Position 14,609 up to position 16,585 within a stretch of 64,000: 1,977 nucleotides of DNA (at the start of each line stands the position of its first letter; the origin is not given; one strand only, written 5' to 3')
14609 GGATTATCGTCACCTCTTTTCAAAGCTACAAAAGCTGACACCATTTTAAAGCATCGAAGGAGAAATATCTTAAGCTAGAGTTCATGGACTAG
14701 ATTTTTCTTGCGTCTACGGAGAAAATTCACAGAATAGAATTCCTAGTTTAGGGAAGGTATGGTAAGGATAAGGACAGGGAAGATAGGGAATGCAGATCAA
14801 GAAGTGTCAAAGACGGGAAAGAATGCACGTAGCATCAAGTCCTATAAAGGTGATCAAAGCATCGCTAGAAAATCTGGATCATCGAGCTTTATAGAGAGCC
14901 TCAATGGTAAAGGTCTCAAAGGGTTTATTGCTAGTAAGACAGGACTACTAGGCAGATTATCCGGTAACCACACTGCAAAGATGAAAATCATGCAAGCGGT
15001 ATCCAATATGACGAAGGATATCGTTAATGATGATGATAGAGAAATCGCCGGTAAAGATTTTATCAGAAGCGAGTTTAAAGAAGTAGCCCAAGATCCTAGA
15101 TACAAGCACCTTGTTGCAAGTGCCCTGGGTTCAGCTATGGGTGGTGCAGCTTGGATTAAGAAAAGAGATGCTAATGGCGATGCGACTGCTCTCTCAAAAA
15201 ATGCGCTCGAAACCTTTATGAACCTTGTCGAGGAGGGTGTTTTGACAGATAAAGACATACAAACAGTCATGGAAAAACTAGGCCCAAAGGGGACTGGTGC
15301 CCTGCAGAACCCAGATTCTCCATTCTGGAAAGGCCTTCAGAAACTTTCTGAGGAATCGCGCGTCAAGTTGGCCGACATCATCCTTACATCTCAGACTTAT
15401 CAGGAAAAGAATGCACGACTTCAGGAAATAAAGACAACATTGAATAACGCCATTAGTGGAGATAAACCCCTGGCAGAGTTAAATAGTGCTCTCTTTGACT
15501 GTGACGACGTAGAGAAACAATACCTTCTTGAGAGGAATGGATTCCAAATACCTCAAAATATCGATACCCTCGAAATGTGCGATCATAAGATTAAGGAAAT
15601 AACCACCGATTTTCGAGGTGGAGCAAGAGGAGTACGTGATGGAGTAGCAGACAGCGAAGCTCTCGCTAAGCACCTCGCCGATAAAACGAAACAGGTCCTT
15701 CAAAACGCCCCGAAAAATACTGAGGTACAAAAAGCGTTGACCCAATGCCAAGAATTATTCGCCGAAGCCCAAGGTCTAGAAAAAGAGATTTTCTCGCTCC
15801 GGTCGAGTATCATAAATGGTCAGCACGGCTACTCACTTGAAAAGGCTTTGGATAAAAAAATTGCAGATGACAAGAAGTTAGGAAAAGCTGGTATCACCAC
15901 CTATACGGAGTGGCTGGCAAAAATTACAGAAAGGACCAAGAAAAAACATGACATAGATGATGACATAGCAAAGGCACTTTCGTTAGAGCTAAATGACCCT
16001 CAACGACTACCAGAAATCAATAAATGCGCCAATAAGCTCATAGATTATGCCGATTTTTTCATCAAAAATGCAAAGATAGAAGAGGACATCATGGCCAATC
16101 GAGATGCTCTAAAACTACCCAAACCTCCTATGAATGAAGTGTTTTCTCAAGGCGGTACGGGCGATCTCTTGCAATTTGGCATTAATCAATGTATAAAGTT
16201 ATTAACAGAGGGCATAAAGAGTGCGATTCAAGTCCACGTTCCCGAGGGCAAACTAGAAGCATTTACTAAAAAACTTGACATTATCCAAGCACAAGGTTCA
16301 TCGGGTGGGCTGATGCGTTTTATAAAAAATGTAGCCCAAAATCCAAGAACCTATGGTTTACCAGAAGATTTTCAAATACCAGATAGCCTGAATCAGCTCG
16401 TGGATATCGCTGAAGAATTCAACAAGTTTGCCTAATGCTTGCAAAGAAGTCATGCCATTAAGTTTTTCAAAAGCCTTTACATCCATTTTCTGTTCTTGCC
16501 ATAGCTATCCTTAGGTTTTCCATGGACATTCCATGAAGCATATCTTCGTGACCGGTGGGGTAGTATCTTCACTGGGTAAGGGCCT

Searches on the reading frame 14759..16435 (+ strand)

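Call 12: search_protein_families(library=pfam, proteins=[window:14759-16435:+], max_evalue=0.01)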
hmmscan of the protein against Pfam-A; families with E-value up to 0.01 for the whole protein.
window:14759-16435:+ (558 aa): 1 family
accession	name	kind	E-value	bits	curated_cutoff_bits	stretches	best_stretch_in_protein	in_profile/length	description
PF09695.16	YtfJ_HI0045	-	0.0082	16.3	24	0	83-174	72-157/160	Bacterial protein of unknown function (YtfJ_HI0045)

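Call 60: search_protein_families(library=ncbifam, proteins=[window:14759-16435:+], max_evalue=0.01)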
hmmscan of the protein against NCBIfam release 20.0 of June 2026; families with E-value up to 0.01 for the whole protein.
window:14759-16435:+ (558 aa): 1 family
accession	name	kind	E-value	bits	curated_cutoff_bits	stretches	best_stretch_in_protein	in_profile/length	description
TIGR01626.1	ytfJ_HI0045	hypoth_equivalog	0.00097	18.9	151.1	1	78-172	89-177/184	YtfJ family protein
